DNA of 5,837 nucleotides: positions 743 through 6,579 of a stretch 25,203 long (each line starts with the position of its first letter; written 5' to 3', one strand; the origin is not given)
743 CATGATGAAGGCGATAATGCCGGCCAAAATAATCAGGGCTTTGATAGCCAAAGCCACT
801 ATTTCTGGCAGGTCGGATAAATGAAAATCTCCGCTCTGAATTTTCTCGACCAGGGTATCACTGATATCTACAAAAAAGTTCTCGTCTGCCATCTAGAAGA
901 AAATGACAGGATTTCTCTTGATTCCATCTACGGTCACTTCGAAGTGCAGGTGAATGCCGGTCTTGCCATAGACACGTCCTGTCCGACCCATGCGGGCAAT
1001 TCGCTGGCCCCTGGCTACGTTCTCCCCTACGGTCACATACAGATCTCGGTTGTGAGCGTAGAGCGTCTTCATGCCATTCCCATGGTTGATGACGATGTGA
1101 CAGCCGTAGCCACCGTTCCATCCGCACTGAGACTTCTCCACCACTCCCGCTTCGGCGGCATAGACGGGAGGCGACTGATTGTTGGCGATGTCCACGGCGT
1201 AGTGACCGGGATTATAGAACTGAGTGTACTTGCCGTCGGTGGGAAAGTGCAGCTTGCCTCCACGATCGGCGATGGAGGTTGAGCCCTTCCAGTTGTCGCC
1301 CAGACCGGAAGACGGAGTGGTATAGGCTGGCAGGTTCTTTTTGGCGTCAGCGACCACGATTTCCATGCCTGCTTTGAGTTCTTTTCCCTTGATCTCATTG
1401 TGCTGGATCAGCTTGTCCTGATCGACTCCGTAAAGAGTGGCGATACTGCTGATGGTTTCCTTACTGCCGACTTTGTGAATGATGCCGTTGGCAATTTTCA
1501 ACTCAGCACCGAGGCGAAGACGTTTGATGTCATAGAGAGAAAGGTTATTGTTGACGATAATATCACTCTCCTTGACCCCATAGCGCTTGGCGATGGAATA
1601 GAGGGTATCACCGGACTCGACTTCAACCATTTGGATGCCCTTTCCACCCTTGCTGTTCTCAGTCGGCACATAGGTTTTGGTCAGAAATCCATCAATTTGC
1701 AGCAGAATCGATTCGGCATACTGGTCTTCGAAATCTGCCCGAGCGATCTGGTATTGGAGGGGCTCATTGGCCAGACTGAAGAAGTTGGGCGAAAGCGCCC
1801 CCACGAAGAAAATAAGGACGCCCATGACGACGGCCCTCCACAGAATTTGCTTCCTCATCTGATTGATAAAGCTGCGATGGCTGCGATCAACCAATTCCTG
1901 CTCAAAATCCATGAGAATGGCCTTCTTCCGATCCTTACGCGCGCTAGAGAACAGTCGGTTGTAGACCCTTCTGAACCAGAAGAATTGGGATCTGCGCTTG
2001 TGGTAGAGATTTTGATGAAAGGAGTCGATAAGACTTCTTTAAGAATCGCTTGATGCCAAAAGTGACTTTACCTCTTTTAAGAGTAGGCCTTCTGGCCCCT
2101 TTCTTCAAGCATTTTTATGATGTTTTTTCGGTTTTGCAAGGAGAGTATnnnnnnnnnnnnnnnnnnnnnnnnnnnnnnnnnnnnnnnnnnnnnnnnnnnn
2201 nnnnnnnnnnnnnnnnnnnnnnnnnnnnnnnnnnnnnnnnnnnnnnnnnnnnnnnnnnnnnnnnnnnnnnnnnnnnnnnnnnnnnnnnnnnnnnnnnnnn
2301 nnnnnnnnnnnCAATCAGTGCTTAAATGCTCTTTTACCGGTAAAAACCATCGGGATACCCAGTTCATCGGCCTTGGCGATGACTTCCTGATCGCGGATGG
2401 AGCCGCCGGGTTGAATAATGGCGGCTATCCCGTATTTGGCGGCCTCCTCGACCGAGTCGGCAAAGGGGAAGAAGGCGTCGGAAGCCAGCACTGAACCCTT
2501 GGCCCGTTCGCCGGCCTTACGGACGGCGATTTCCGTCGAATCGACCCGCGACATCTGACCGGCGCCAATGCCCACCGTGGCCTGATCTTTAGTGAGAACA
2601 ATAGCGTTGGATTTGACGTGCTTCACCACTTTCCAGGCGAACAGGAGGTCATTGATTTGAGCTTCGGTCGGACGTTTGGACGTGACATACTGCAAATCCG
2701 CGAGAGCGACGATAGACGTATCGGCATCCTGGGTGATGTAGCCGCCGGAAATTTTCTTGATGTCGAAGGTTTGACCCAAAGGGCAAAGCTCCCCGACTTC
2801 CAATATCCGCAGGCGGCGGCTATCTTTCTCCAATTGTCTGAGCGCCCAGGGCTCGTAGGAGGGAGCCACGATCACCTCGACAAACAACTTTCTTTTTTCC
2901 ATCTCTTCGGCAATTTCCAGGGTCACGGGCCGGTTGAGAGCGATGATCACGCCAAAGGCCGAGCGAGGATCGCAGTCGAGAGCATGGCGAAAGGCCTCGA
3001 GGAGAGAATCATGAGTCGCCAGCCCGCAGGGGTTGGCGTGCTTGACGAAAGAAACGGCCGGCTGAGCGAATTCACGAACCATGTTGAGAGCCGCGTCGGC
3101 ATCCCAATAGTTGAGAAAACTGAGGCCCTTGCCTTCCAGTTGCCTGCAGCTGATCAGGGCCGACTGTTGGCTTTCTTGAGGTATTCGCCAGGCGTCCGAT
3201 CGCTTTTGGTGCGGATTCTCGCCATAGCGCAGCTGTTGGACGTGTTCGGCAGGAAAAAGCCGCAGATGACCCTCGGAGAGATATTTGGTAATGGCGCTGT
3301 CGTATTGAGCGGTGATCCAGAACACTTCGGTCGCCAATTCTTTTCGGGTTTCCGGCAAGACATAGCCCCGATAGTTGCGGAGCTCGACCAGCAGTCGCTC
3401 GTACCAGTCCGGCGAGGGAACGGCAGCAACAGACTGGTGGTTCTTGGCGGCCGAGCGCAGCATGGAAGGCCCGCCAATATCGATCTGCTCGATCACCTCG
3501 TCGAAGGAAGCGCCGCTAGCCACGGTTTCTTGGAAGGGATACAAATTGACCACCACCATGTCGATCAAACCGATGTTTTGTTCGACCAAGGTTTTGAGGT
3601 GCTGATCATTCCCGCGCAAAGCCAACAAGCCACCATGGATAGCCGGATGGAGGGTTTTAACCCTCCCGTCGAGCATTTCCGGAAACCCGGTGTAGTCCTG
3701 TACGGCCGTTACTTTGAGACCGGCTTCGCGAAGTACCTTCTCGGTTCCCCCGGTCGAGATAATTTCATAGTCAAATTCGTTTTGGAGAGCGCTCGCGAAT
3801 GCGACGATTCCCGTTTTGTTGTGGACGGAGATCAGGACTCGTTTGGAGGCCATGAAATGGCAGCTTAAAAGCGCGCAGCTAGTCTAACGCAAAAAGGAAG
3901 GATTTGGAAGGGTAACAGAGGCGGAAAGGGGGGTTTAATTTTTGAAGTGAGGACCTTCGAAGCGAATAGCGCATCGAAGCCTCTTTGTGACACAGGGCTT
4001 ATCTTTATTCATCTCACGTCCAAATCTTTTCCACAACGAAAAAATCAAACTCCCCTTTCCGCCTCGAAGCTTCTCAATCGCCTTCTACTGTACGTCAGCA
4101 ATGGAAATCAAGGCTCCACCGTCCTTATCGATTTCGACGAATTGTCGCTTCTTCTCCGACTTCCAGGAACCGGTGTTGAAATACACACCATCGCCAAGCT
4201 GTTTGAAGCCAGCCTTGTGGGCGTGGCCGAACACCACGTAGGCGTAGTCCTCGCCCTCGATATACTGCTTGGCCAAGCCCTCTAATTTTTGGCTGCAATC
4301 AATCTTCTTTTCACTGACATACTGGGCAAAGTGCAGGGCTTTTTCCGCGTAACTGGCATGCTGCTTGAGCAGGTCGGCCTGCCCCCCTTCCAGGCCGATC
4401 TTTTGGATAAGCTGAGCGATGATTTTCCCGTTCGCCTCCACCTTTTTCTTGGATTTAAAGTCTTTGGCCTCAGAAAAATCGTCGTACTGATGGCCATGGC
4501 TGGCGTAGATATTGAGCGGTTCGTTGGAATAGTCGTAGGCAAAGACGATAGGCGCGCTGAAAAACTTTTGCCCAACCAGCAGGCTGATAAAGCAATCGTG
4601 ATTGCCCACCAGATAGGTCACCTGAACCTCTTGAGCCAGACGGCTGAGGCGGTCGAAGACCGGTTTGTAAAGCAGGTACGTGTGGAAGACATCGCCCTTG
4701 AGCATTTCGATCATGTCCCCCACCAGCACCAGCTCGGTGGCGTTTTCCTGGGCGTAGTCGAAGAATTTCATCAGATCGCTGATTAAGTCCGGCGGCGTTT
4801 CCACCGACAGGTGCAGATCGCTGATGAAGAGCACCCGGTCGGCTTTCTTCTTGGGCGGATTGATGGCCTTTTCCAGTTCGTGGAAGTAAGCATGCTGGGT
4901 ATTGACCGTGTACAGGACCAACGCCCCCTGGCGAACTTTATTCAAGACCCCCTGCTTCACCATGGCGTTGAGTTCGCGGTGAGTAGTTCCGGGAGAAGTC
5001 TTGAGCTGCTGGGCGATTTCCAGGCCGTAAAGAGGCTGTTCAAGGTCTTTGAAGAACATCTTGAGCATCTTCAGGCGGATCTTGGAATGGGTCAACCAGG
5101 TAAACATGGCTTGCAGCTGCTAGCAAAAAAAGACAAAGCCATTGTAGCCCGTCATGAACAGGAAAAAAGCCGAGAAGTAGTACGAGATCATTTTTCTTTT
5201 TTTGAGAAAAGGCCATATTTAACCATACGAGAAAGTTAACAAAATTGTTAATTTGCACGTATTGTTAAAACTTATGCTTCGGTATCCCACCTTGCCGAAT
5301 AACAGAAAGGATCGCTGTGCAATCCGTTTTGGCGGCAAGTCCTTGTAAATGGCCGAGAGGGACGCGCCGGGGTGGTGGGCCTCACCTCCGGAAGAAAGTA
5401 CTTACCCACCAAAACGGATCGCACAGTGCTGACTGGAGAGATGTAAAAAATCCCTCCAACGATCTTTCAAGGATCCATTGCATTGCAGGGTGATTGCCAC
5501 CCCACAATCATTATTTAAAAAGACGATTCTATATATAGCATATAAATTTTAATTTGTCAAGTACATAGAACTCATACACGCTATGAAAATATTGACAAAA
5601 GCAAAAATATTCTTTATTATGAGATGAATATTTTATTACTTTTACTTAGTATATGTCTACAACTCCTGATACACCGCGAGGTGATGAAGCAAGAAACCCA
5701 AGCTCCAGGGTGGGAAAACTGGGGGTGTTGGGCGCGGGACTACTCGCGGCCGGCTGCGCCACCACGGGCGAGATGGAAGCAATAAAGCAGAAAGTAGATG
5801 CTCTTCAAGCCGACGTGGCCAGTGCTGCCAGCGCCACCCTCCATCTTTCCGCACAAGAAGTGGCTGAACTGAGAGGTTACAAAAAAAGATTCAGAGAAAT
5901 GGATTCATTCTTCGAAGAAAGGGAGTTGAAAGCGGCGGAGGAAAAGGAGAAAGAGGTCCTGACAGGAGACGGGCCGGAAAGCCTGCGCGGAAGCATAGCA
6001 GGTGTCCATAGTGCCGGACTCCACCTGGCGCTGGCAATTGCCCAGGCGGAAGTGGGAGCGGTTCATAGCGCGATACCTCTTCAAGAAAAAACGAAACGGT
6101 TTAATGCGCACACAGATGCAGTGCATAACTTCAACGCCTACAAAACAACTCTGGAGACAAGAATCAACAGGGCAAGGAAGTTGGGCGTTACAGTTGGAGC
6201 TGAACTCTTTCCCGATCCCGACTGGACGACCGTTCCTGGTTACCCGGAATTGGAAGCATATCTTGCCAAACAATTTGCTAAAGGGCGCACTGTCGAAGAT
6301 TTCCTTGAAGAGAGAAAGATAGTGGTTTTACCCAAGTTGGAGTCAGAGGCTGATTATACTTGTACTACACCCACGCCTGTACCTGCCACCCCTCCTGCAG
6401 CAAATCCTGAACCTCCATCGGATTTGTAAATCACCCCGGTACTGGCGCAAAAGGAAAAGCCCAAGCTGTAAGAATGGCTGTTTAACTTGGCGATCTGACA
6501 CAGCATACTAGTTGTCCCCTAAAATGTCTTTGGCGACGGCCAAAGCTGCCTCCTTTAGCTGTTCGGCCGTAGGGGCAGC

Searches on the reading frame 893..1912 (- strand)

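Call 6: search_protein_families(library=pfam, proteins=[window:893-1912:-], max_evalue=1)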
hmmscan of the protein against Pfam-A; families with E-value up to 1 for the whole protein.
window:893-1912:- (339 aa): 8 families
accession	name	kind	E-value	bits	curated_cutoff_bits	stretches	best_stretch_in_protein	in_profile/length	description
PF01551.29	Peptidase_M23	-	1.6e-26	92.7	28.7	1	236-335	2-96/96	Peptidase family M23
PF01476.26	LysM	-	7.7e-20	71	20.9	2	97-140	2-42/43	LysM domain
PF23473.1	LysM3_LYK4_5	-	4e-08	33.7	29.3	2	98-126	7-35/48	LYK4/5 LysM3 domain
PF23446.1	LysM1_NFP_LYK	-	0.0018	19.5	36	1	152-187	16-53/60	NFP/LYK LysM1 domain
PF22310.2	NMB0315_dom_I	-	0.0039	17.9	27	1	97-140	7-50/83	NMB0315-like, domain I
PF23577.1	LysM_RLK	-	0.0045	17.4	27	0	100-119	7-25/44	LysM domain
PF16576.10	HlyD_D23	-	0.096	12.4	30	1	60-186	13-137/214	Barrel-sandwich domain of CusB or HlyD membrane-fusion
PF04760.21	IF2_N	-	0.21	11.8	25.3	0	153-185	5-37/53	Translation initiation factor IF-2, N-terminal region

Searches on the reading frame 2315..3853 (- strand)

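Call 6: search_protein_families(library=pfam, proteins=[window:2315-3853:-], max_evalue=1)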
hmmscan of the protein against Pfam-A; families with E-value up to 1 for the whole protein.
window:2315-3853:- (512 aa): 3 families
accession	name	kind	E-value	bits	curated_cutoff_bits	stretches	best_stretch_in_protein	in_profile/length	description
PF01808.24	AICARFT_IMPCHas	-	2.6e-105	352.7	25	1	135-446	1-311/311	AICARFT/IMPCHase bienzyme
PF02142.27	MGS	-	3.3e-24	85.3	24.1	1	15-129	1-93/94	MGS-like domain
PF07085.17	DRTGG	-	0.2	12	25.2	0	466-507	52-93/105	DRTGG domain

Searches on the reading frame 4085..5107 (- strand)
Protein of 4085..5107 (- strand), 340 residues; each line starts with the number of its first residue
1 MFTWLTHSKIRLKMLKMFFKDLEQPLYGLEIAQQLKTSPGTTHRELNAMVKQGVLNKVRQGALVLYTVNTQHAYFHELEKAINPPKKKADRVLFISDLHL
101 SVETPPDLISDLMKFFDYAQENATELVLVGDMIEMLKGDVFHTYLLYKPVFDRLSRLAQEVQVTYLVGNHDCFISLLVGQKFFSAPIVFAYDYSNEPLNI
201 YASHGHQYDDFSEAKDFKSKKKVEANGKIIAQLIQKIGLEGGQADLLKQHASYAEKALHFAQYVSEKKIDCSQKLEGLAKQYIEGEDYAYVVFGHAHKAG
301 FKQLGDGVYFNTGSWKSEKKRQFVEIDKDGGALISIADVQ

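Call 6: search_protein_families(library=pfam, proteins=[window:4085-5107:-], max_evalue=1)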
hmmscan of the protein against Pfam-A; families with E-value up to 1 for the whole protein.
window:4085-5107:- (340 aa): 11 families
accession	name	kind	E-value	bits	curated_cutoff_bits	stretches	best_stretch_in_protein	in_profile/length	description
PF00149.33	Metallophos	-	5.3e-11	43.8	21.5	1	91-298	2-190/191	Calcineurin-like phosphoesterase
PF12850.12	Metallophos_2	-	1.1e-08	35.7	27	1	91-320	2-140/154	Calcineurin-like phosphoesterase superfamily domain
PF24033.1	DUF7342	-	2e-05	25.1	31.6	1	20-81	12-73/150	Family of unknown function (DUF7342)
PF01022.26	HTH_5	-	0.0011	19.3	22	1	9-57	2-47/47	Bacterial regulatory protein, arsR family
PF08220.18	HTH_DeoR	-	0.0059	16.8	21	1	30-64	19-53/57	DeoR-like helix-turn-helix domain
PF13545.12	HTH_Crp_2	-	0.01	16.2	27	1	29-59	26-56/70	Crp-like helix-turn-helix domain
PF09339.16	HTH_IclR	-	0.01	16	22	1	30-56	23-49/52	IclR helix-turn-helix domain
PF08100.18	Dimerisation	-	0.02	15.1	25.6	1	21-67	36-82/93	O-methyltransferase dimerisation domain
PF13412.12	HTH_24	-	0.04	13.9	21.9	1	30-55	22-47/48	Winged helix-turn-helix DNA-binding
PF05344.16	DUF746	-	0.059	13.8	26.9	1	18-47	5-34/64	Domain of Unknown Function (DUF746)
PF12840.13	HTH_20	-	0.06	13.8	27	1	19-57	10-50/51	Helix-turn-helix domain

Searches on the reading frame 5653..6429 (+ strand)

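Call 6: search_protein_families(library=pfam, proteins=[window:5653-6429:+], max_evalue=1)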
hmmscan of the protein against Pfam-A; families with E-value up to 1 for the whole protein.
window:5653-6429:+ (258 aa): 2 families
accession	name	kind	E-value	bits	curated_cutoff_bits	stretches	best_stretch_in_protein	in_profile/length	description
PF06818.20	Fez1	-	0.057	14.3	34.4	1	35-145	6-119/199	Fez1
PF12301.13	CD99L2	-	0.18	12.5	34.4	1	101-151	104-147/170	CD99 antigen like protein 2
